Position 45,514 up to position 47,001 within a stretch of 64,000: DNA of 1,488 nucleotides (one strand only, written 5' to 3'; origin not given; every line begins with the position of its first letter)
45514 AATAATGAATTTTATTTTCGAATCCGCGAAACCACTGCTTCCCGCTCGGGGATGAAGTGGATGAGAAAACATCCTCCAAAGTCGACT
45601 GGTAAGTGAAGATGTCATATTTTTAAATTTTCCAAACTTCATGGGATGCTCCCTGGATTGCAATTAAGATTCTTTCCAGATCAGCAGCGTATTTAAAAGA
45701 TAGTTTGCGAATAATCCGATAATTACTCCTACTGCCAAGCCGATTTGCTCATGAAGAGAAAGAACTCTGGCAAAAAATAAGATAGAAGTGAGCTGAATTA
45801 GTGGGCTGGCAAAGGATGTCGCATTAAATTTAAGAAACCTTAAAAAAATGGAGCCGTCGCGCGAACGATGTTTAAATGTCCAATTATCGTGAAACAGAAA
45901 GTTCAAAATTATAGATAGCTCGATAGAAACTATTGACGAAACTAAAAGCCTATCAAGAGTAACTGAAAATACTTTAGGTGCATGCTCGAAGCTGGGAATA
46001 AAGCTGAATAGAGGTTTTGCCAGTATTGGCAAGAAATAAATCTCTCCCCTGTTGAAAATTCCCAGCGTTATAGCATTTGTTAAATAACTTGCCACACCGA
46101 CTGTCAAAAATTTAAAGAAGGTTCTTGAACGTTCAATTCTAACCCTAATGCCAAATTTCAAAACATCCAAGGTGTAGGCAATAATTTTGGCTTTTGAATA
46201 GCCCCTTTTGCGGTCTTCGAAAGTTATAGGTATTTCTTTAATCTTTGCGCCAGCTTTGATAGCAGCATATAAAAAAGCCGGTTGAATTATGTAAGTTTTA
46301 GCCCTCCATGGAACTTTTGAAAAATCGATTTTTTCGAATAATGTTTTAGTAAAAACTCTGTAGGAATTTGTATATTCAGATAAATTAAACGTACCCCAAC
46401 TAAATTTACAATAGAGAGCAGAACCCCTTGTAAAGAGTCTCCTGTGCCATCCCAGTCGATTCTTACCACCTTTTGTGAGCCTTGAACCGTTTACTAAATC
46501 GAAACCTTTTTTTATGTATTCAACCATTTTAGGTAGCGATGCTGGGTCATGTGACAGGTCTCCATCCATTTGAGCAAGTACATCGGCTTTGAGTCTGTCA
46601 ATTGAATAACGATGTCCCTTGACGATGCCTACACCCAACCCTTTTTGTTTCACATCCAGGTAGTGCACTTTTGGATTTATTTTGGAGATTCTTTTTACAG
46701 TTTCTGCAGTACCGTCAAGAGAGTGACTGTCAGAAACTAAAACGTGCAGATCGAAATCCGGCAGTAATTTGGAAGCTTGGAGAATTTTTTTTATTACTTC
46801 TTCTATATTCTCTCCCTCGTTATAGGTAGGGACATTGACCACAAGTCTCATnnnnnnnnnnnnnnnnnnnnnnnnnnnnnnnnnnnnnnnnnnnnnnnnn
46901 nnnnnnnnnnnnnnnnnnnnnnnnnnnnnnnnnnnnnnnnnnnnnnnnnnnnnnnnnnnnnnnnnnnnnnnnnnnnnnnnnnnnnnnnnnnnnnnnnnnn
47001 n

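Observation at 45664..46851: GT2-GtrA fusion protein adjacent to GT-C genes: self-contained three-component glycosylation logic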

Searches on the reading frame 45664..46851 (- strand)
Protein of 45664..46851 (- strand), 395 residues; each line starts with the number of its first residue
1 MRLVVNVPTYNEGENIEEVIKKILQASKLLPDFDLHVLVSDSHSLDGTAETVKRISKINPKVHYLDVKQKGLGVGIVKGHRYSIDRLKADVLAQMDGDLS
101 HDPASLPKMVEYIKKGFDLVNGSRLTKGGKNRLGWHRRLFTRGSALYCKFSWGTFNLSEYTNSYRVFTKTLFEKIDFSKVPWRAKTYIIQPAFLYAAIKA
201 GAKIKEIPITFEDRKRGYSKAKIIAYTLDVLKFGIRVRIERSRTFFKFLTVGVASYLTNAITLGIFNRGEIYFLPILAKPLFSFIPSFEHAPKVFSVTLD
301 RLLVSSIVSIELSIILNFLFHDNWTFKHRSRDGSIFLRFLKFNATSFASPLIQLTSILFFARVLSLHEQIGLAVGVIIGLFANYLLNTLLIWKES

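Call 3: search_protein_families(library=pfam, proteins=[window:45664-46851:-], max_evalue=0.01)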
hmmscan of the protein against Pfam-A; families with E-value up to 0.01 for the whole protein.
window:45664-46851:- (395 aa): 4 families
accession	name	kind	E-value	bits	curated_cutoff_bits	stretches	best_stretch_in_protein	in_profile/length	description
PF00535.33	Glycos_transf_2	-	1.1e-21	77.9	23.3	1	7-174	4-166/168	Glycosyl transferase family 2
PF04138.20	GtrA_DPMS_TM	-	5.6e-15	56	26.1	1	302-392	28-117/117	GtrA/DPMS, transmembrane domain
PF13641.12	Glyco_tranf_2_3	-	1.3e-05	25.8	27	1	4-127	4-126/230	Glycosyltransferase like family 2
PF10111.15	Glyco_tranf_2_2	-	0.00071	19.6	27.3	1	7-113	4-106/276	Glycosyltransferase like family 2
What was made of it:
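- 46195..46851 (-): GT2 (GT-A fold) catalytic domain, residues 1-219. PF00535 at 7-174 (call 3).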

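Call 4: search_protein_families(library=ncbifam, proteins=[window:45664-46851:-], max_evalue=0.01)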
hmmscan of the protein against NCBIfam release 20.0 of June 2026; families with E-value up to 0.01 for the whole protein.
window:45664-46851:- (395 aa): 13 families
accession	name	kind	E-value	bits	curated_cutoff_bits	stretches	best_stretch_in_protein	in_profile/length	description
NF047588.1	GlcsyltransPgfSStrep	equivalog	8.4e-17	61.3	500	1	1-141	1-138/308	glycosyltransferase PgfS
TIGR04182.1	glyco_TIGR04182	equivalog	8.8e-13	48.3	325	1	4-255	3-234/293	S-layer glycoprotein N-glycosyltransferase AglJ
NF058614.1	PPMAGASynPpgS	equivalog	5.5e-11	42.3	370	1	5-177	4-167/226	polyprenyl-phospho-N-acetylgalactosaminyl synthase PpgS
NF041391.1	DPhHxTase_Halo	equivalog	2.6e-10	39.7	375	1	9-219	3-190/213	dolichyl-phosphate hexose transferase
TIGR03937.1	PgaC_IcaA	equivalog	4.6e-08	32.4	422.3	1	5-115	49-152/407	poly-beta-1,6-N-acetyl-D-glucosamine synthase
NF007986.1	PRK10714.1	equivalog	5.2e-08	32.3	529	1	4-172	9-169/316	undecaprenyl-phosphate 4-deoxy-4-formamido-L-arabinose transferase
NF050050.1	ProtGlycPglI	equivalog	1.8e-07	30.9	500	1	3-177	4-170/306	GalNAc(5)-diNAcBac-PP-undecaprenol beta-1,3-glucosyltransferase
NF045692.1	OglycostaseCruG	equivalog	6e-05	22.1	600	1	5-66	45-102/386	2'-O-glycosyltransferase CruG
TIGR03469.1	HpnB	hypoth_equivalog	7.7e-05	21.9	379.25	1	4-115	47-162/386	hopene-associated glycosyltransferase HpnB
NF038302.1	EPS_HpsE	equivalog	0.00015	20.8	300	1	2-98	2-96/307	hormogonium polysaccharide biosynthesis glycosyltransferase HpsE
NF047683.1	TeichurnBiosyTuaG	equivalog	0.00021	21.1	400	1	5-115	10-113/252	teichuronic acid biosynthesis protein TuaG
NF010496.0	PRK13915.1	equivalog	0.00062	18.9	262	1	4-110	34-139/307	glucosyl-3-phosphoglycerate synthase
TIGR04283.1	glyco_like_mftF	equivalog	0.0025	17.5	182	1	5-56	3-50/221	TIGR04283 family arsenosugar biosynthesis glycosyltransferase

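Call 6: search_solved_structures(query=window:45664-46851:-, max_evalue=0.01, show_alignments=3)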
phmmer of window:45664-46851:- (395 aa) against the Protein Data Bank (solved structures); distinct sequences matched with E-value up to 0.01: 12.
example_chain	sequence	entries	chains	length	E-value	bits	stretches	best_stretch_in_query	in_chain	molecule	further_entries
5mlz_A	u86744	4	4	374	4.9e-32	114.4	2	1-266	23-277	Dolichol monophosphate mannose synthase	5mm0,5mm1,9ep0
9bhc_C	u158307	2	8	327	3.3e-06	29.4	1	4-124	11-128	Undecaprenyl-phosphate 4-deoxy-4-formamido-L-arabinose transferase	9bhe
8vxh_A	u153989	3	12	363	4.2e-06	29.1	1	4-124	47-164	Undecaprenyl-phosphate 4-deoxy-4-formamido-L-arabinose transferase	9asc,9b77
9hwj_A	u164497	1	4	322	1.3e-05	27.4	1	4-126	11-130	Undecaprenyl-phosphate 4-deoxy-4-formamido-L-arabinose transferase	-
6h1j_A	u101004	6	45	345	0.00019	23.6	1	4-147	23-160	Probable ss-1,3-N-acetylglucosaminyltransferase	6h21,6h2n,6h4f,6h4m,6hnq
5eke_A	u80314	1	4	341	0.00044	22.4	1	3-131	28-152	Uncharacterized glycosyltransferase sll0501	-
5ekp_C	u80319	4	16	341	0.00045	22.4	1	3-132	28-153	Uncharacterized glycosyltransferase sll0501 | Glycosyltransferase sll0501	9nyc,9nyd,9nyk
9nye_A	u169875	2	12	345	0.00047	22.3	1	3-131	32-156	Glycosyltransferase sll0501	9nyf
6yv7_B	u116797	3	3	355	0.002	20.2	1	2-63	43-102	Glycosyl transferase, family 2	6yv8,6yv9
6yv7_A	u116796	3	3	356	0.002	20.2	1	2-63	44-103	Glycosyl transferase, family 2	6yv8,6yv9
2z87_A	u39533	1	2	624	0.0057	18.8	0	6-116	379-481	Chondroitin synthase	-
2z86_A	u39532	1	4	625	0.0058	18.7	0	6-116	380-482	Chondroitin synthase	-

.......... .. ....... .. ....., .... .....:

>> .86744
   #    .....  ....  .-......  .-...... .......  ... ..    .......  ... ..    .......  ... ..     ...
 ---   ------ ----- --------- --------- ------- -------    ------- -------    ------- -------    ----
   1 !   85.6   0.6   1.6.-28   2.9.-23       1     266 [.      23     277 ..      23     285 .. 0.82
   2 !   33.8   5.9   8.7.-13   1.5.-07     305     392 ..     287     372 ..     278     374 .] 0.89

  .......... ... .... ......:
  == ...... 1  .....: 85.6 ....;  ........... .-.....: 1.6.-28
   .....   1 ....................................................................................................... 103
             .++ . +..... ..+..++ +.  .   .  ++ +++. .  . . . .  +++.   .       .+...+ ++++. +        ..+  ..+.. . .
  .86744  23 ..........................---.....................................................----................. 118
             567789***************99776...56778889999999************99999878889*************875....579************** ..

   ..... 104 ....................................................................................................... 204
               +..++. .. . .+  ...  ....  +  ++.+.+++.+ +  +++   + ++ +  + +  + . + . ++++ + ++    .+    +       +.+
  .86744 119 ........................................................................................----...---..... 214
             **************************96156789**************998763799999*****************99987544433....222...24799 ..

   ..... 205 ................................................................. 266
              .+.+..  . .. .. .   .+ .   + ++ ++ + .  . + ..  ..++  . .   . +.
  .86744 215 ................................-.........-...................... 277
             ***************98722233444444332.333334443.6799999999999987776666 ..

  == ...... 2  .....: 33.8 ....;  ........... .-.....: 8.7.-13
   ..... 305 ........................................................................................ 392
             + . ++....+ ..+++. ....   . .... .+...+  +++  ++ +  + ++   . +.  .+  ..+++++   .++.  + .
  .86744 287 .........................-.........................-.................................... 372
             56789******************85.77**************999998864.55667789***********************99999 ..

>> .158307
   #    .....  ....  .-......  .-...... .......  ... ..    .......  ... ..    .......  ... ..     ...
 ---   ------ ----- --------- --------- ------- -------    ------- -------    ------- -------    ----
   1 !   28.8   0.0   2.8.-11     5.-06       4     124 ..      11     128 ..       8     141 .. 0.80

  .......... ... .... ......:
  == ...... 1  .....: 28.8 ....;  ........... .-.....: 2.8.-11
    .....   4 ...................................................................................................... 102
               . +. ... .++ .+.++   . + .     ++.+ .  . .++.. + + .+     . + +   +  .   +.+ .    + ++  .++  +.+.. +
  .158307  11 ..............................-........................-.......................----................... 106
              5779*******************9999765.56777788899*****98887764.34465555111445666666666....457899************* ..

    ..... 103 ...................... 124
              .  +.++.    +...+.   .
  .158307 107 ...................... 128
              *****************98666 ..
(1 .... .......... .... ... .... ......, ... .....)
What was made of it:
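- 46126..46194 (-): Amphipathic interface helix, residues 220-242, between the catalytic and TM domains. Aligns to the IFH2 region of PfDPMS (call 6).
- On GtrA/DPMS transmembrane domain (PF04138): TMH1 is not covered by the Pfam match but aligns to PfDPMS TMH1 (call 6).
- On GtrB/CsbB/ArnC-type polyprenyl-phosphate glycosyltransferases: Similarity to GtrB is E 4e-4 and to ArnC 3e-6 (call 6).
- Checked: The Pfam match covers only TMH2-4; TMH1 is identified through its alignment to TMH1 of PfDPMS (call 6).
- PfDPMS 5MLZ aligns end to end in two stretches at E 4.9e-32, whereas ArnC and GtrB score only 3e-6 to 4e-4 (call 6). Sequence similarity to GtrB and ArnC is 26 or more orders of magnitude weaker than to PfDPMS (call 6).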
